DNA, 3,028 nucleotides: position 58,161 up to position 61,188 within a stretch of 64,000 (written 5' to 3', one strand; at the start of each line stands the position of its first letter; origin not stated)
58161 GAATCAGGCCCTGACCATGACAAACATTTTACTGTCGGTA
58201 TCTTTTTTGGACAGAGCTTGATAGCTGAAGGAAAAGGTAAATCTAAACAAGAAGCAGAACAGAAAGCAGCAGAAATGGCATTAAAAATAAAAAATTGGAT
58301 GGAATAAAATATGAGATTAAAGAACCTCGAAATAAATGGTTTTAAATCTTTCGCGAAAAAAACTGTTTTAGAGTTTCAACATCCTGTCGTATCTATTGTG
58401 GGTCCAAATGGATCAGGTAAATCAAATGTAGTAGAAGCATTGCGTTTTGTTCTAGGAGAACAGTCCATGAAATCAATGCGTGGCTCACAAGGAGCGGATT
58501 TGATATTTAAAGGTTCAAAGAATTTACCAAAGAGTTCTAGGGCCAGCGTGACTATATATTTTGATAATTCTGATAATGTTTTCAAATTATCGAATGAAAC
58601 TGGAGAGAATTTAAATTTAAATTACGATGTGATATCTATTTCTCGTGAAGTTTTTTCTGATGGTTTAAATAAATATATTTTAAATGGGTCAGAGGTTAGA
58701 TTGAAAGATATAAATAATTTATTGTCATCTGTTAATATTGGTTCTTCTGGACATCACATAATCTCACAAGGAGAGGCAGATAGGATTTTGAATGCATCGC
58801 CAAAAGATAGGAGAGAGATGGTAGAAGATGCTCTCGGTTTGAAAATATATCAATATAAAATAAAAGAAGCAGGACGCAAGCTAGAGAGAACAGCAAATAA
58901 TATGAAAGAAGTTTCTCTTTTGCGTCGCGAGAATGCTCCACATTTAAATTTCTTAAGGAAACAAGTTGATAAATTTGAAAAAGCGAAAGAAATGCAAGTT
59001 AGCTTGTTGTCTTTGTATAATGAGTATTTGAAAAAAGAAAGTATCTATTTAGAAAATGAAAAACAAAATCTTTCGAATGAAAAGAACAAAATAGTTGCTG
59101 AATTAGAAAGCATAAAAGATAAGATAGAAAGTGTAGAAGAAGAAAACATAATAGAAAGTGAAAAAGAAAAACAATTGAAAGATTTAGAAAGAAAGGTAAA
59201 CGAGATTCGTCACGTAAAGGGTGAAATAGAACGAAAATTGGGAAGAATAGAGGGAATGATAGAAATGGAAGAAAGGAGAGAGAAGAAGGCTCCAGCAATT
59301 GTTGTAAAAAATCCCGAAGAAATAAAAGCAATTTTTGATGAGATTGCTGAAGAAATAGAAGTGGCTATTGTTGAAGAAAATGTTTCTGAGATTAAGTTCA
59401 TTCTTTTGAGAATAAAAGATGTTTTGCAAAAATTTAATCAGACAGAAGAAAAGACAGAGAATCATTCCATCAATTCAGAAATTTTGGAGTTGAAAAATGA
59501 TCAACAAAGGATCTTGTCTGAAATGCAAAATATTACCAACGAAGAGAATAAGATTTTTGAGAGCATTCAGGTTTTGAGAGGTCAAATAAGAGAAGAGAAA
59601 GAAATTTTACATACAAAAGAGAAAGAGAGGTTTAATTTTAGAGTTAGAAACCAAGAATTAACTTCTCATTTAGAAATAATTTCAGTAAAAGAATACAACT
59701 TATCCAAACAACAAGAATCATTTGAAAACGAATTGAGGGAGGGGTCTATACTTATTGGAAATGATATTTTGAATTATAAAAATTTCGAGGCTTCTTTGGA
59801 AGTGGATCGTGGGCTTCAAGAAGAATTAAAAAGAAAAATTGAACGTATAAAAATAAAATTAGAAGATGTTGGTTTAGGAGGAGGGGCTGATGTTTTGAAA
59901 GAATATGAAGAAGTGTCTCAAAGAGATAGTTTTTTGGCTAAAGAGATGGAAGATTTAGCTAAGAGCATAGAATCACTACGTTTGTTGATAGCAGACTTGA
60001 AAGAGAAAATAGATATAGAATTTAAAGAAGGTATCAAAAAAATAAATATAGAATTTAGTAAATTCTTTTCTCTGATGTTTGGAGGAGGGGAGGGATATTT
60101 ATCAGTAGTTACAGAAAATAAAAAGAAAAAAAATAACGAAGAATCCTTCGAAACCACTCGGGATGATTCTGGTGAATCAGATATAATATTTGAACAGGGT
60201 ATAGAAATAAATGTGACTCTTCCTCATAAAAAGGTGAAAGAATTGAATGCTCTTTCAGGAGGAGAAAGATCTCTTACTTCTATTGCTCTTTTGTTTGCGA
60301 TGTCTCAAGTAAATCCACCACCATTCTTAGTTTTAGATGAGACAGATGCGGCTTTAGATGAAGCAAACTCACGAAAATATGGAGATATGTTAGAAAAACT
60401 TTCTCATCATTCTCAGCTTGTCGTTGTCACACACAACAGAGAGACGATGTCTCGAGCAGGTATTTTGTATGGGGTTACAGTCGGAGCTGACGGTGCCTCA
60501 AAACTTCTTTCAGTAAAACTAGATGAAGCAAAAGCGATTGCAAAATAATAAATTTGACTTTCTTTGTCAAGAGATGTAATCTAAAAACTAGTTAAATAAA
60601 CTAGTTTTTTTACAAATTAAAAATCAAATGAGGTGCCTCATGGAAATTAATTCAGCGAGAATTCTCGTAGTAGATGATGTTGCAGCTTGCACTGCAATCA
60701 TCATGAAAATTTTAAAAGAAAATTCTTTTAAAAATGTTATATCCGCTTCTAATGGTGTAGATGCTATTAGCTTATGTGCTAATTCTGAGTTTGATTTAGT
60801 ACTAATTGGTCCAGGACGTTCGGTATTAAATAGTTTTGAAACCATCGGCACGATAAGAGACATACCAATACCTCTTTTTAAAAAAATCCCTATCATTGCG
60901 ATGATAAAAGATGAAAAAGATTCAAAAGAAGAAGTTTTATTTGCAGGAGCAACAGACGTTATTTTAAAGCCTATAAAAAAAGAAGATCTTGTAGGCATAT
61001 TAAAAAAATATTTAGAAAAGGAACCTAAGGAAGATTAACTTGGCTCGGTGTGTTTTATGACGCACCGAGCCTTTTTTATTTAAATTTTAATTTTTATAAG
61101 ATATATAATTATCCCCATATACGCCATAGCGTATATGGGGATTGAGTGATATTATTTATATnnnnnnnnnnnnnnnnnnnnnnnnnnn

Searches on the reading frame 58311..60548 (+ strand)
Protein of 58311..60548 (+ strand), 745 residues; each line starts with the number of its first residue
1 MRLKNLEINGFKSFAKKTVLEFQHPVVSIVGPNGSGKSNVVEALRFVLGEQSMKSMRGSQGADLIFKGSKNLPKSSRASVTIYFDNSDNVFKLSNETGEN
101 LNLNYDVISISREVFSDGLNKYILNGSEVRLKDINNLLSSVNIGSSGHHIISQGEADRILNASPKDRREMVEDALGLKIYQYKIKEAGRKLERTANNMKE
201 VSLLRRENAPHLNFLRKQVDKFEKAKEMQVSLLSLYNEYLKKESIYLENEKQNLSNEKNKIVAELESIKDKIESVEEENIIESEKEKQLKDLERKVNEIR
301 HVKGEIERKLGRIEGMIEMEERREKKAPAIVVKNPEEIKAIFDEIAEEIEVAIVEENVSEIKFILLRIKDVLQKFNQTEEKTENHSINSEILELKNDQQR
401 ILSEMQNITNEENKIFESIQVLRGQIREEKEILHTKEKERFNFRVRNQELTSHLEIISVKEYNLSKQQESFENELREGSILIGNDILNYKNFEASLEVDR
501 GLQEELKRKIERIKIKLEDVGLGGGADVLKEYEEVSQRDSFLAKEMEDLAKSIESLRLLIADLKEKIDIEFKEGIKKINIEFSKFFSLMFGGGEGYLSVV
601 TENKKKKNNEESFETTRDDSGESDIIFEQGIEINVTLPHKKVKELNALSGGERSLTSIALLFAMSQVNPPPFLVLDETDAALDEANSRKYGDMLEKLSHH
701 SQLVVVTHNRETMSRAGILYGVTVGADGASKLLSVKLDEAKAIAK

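Call 4: search_protein_families(library=pfam, proteins=[window:58311-60548:+], max_evalue=1)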
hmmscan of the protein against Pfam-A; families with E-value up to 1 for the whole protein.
window:58311-60548:+ (745 aa): 12 families
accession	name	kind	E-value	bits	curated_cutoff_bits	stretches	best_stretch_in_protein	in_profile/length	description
PF02463.25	SMC_N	-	5.2e-58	196.5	40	1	3-730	2-219/220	RecF/RecN/SMC N terminal domain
PF13476.12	AAA_23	-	7.1e-13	50.1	27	1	6-278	2-199/201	AAA domain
PF13304.12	AAA_21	-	4.3e-08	34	27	2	27-122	2-120/304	AAA domain, putative AbiEii toxin, Type IV TA system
PF13175.12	AAA_15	-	6.4e-06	26.5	32.1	0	1-462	1-280/374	AAA ATPase domain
PF13555.12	AAA_29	-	0.00029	21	27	1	5-49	3-47/61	P-loop containing region of AAA domain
PF00005.33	ABC_tran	-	0.0006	20.9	25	2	26-126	13-80/137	ABC transporter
PF13514.12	AAA_27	-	0.0015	18.6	22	1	1-45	1-47/206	AAA domain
PF13191.12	AAA_16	-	0.009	17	32.6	1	19-51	19-51/167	AAA ATPase domain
PF13558.12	SbcC_Walker_B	-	0.012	16.3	27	1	643-695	28-89/90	SbcC/RAD50-like, Walker B motif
PF13401.12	AAA_22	-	0.025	15.3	27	0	25-49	6-30/130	AAA domain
PF00270.35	DEAD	-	0.074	13.2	26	0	667-706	115-156/167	DEAD/DEAH box helicase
PF00004.35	AAA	-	0.079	13.9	21.2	0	29-61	3-34/131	ATPase family associated with various cellular activities (AAA)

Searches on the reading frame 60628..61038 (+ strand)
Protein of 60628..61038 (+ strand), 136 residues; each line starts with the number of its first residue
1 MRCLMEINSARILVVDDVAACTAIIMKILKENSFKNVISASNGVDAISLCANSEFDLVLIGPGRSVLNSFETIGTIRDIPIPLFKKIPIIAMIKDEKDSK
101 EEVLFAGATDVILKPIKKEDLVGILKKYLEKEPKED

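Call 4: search_protein_families(library=pfam, proteins=[window:60628-61038:+], max_evalue=1)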
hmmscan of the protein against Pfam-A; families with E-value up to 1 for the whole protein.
window:60628-61038:+ (136 aa): 1 family
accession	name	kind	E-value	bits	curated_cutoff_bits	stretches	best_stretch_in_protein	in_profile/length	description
PF00072.30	Response_reg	-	4e-13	49.9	30.2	1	12-125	1-110/111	Response regulator receiver domain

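Call 5: search_protein_families(library=ncbifam, proteins=[window:60628-61038:+], max_evalue=1)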
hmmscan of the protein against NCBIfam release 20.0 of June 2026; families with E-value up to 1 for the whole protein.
window:60628-61038:+ (136 aa): 66 families (the best 25 are shown)
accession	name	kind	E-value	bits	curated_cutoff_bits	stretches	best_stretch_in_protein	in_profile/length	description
NF007135.0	PRK09581.1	equivalog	2.7e-13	49.5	474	1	9-125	2-116/457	PleD family two-component system response regulator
NF008318.0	PRK11107.1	equivalog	1.7e-11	43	890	1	9-133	667-789/920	two-component sensor histidine kinase BarA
NF041947.1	LuxQ_Vibrio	equivalog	4.4e-11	41.4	1200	1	10-129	723-839/843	quorum-sensing autoinducer 2 sensor kinase/phosphatase LuxQ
NF007901.0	PRK10610.1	equivalog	6.6e-11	42.4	189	1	9-131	5-126/129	chemotaxis response regulator CheY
NF008302.0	PRK11091.1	equivalog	1.1e-09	37.1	838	1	6-134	522-648/779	aerobic respiration two-component sensor histidine kinase ArcB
NF012227.0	AdeR_RR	equivalog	1.5e-09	37.7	340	1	7-128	9-125/239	efflux system response regulator transcription factor AdeR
NF052313.1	T9SS_RR_PorX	equivalog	1.7e-09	37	300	1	11-132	2-119/513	T9SS response regulator signal transducer PorX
NF040689.1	MtrAB_MtrA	equivalog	1.8e-09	37.3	300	1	12-132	1-116/219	MtrAB system response regulator MtrA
TIGR02154.1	PhoB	equivalog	2.9e-09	36.6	296.2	1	9-130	2-121/226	phosphate regulon transcriptional regulator PhoB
NF011874.0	PRK15347.1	equivalog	5e-09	34.8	852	1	11-125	692-806/921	two component system sensor kinase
NF045991.1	RespRegCtrARhodob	equivalog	4.4e-08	33.1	350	1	11-126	2-113/224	response regulator transcription factor CtrA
NF007689.0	PRK10365.1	equivalog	5.4e-08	32.1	760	1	8-130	4-122/441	sigma-54-dependent response regulator transcription factor ZraR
NF007969.0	PRK10693.1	equivalog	1.7e-07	30.6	329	1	9-118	7-112/337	two-component system response regulator RssB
NF045901.1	HisKinLetSLeg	equivalog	1.7e-07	29.6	1650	1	5-132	667-792/906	two-component system sensor histidine kinase LetS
NF041367.1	CheY_Halo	equivalog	2.5e-07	31.1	200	1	12-124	1-109/114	chemotaxis protein CheY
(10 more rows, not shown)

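Call 13: find_encoding_contigs(protein=window:60628-61038:+, flank=6000, max_places=10)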
Protein window:60628-61038:+ (136 aa): no gene with exactly this product is on record in the collection.

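Call 24: find_homologous_proteins(query=window:60640-61038:+)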
Query window:60640-61038:+ (132 aa): 1 proteins with E <= 0.001 among 25 candidates.
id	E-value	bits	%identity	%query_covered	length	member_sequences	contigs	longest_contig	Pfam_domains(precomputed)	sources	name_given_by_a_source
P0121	1.5e-75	269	100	100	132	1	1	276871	PF00072.31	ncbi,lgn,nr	ncbi:MAG: response regulator [Burkholderiales bacterium]|nr:response regulator [Burkholderiales bact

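Call 26: find_encoding_contigs(protein=P0121, flank=10000, max_places=5)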
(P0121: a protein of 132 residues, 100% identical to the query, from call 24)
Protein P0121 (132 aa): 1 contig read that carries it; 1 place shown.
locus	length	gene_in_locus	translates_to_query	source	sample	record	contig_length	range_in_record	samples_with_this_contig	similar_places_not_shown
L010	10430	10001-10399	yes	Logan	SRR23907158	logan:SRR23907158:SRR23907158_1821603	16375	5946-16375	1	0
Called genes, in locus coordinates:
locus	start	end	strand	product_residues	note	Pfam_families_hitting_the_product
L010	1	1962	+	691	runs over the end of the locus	PF02518:HATPase_c, PF00204:DNA_gyraseB, PF01751:Toprim, PF00986:DNA_gyraseB_C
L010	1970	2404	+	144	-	-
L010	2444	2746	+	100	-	PF18024:HTH_50 (faint), PF12728:HTH_17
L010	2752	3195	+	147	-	PF02661:Fic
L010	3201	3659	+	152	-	PF14359:DUF4406 (faint)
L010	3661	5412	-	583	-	PF07973:tRNA_SAD (weak), PF00587:tRNA-synt_2b, PF03129:HGTP_anticodon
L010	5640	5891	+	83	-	PF01783:Ribosomal_L32p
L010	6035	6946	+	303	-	PF01029:NusB, PF00293:NUDIX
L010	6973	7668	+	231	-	PF22935:RM44_endonuclase, PF14622:Ribonucleas_3_3, PF00636:Ribonuclease_3, PF00035:dsrm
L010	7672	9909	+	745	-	PF02463:SMC_N, PF13175:AAA_15, PF13476:AAA_23, PF13304:AAA_21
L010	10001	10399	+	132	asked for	PF00072:Response_reg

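Call 65: search_protein_representatives(protein=window:60640-61038:+)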
Query: 132 residues. Proteins with E-value up to 0.001 (for the whole library): 47662; up to 1e-10: 1462; up to 1e-30: 3. The best 150 are listed.
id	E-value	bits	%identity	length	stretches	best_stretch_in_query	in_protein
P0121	4.9e-76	268.6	100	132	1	1-132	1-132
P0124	1.1e-32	128.6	31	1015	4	7-128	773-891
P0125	3.4e-31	123.8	31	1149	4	6-130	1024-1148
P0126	2.0e-27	111.7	34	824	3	5-126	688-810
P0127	5.1e-26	107.1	27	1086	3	6-125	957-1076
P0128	3.9e-25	104.3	29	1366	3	6-124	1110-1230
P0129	5.3e-25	103.8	31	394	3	7-123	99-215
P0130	8.3e-25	103.2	32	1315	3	3-126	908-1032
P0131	1.5e-24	102.4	32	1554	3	5-126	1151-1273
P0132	4.7e-24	100.8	35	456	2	4-127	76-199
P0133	7.1e-24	100.2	31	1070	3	7-129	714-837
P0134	1.3e-23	99.4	33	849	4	6-131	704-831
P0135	3.2e-23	98.1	31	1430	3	6-128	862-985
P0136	7.1e-23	97.0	32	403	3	3-129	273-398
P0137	2.3e-22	95.3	30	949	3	6-122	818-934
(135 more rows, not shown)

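Call 78: search_protein_families(library=padloc, proteins=[window:60640-61038:+], max_evalue=0.1)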
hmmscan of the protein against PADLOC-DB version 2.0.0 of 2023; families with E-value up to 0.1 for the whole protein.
window:60640-61038:+ (132 aa): 0 families
